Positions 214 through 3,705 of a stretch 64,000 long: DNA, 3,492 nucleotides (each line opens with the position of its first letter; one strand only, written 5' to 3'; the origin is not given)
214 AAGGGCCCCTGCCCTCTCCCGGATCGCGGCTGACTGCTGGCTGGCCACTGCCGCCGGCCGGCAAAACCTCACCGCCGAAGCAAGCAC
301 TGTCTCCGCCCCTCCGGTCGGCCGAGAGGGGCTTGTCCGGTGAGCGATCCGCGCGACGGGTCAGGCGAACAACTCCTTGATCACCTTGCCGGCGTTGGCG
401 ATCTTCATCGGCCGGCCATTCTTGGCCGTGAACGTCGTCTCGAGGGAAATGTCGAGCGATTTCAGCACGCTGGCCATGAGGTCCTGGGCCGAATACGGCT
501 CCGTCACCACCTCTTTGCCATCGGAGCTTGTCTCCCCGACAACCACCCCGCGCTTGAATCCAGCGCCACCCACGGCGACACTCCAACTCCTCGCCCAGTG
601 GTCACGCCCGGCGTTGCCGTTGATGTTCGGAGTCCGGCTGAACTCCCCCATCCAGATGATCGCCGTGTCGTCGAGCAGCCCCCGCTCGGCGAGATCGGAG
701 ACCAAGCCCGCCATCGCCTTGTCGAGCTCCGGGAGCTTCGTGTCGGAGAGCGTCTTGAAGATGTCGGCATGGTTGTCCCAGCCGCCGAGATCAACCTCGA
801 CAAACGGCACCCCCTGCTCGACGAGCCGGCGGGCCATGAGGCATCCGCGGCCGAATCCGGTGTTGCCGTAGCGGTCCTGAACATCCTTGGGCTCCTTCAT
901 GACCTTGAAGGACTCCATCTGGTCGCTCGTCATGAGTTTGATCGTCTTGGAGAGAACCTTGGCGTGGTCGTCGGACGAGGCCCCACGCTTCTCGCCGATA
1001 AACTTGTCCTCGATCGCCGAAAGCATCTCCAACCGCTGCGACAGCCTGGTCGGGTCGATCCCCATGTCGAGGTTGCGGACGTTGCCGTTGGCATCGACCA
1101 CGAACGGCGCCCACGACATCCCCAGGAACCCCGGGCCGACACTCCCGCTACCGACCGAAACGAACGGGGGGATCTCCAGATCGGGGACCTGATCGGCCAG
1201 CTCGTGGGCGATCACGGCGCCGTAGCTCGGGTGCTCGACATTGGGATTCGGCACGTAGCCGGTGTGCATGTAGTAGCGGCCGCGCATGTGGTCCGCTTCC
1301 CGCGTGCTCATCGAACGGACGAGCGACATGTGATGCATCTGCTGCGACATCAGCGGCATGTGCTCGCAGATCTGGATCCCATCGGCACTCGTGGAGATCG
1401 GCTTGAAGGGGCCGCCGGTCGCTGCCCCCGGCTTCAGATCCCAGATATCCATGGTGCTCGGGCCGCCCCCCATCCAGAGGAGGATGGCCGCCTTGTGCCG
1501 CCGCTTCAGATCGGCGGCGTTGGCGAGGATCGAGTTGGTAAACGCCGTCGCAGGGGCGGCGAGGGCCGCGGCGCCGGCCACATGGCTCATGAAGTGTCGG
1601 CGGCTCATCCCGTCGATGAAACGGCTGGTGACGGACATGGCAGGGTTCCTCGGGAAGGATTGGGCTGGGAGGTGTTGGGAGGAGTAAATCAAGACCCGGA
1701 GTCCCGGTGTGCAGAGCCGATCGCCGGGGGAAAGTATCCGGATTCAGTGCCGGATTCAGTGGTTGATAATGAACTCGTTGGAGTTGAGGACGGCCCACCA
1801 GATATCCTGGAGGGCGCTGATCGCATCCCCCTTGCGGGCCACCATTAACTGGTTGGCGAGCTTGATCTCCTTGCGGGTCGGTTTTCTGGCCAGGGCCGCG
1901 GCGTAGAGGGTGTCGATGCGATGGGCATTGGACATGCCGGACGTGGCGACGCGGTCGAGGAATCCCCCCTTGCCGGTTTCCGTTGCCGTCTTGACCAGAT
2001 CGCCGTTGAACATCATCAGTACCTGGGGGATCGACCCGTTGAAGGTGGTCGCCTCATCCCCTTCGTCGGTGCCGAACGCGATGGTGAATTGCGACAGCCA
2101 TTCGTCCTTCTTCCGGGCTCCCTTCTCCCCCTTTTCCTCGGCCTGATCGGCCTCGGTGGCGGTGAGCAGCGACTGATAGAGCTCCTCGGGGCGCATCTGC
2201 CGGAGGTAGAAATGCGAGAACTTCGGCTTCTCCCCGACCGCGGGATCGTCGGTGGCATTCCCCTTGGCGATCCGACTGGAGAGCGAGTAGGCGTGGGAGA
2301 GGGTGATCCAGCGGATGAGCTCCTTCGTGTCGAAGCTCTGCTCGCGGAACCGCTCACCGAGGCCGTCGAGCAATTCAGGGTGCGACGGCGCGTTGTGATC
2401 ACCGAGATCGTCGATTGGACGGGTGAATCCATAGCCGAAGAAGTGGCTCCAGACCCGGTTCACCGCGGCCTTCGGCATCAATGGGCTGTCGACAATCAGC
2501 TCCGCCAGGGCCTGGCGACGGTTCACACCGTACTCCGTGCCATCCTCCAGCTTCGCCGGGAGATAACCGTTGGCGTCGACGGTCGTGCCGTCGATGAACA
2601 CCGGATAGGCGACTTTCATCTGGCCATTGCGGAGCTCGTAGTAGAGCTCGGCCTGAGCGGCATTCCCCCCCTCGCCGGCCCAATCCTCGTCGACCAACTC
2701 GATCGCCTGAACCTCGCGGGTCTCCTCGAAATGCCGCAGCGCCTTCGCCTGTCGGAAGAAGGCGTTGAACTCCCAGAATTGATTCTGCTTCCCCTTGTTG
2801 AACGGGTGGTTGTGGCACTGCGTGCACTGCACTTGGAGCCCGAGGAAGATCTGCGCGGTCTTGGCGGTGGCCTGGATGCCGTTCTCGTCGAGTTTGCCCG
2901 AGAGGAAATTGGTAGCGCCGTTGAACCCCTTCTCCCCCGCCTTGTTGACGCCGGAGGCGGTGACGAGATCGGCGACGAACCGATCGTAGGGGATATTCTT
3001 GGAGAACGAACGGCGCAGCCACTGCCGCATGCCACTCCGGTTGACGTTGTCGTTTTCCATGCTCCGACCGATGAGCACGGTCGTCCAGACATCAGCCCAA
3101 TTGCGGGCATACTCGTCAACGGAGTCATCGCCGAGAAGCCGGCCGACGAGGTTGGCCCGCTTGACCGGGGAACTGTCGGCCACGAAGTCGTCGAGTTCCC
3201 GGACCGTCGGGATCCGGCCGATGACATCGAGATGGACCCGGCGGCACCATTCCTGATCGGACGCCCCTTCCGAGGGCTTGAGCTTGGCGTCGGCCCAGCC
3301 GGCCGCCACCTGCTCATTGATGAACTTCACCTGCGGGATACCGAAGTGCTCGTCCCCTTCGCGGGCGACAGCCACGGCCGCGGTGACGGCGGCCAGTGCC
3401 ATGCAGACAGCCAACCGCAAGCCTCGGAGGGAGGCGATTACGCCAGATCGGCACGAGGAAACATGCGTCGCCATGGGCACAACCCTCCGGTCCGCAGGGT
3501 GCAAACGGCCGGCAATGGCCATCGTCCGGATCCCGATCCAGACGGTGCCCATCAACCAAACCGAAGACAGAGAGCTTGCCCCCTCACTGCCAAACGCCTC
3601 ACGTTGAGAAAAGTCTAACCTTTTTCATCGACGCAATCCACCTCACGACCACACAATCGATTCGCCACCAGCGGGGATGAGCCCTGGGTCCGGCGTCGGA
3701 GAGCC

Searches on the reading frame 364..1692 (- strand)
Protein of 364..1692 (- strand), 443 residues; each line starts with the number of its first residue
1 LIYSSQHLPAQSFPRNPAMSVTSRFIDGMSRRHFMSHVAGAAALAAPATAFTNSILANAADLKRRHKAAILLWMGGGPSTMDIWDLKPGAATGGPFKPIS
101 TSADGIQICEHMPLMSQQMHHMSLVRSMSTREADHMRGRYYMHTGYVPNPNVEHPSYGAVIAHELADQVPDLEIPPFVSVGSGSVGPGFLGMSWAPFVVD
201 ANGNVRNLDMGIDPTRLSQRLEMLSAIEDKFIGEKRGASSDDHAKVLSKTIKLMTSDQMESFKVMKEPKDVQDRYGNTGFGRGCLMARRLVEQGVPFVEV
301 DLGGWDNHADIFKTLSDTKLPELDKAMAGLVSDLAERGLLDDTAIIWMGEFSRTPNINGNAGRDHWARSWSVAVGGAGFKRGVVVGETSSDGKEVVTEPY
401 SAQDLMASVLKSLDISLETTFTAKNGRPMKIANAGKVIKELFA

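Call 83: search_protein_families(library=pfam, proteins=[window:364-1692:-], max_evalue=0.001)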
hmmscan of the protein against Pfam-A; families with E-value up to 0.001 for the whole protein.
window:364-1692:- (443 aa): 1 family
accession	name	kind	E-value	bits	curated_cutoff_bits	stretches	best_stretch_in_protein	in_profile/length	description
PF07394.17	DUF1501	-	1.7e-101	340.7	27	1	67-442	2-390/390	Protein of unknown function (DUF1501)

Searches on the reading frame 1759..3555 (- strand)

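Call 43: search_protein_families(library=pfam, proteins=[window:1759-3555:-], max_evalue=0.001)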
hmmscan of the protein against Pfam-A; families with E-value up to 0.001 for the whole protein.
window:1759-3555:- (599 aa): 2 families
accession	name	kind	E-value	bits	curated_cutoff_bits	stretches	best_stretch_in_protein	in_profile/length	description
PF07583.16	PSCyt2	-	1.4e-46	159.5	29.8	1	79-271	2-208/209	Protein of unknown function (DUF1549)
PF07587.16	PSD1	-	1.1e-33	117.2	28.5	1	346-478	1-133/244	Protein of unknown function (DUF1553)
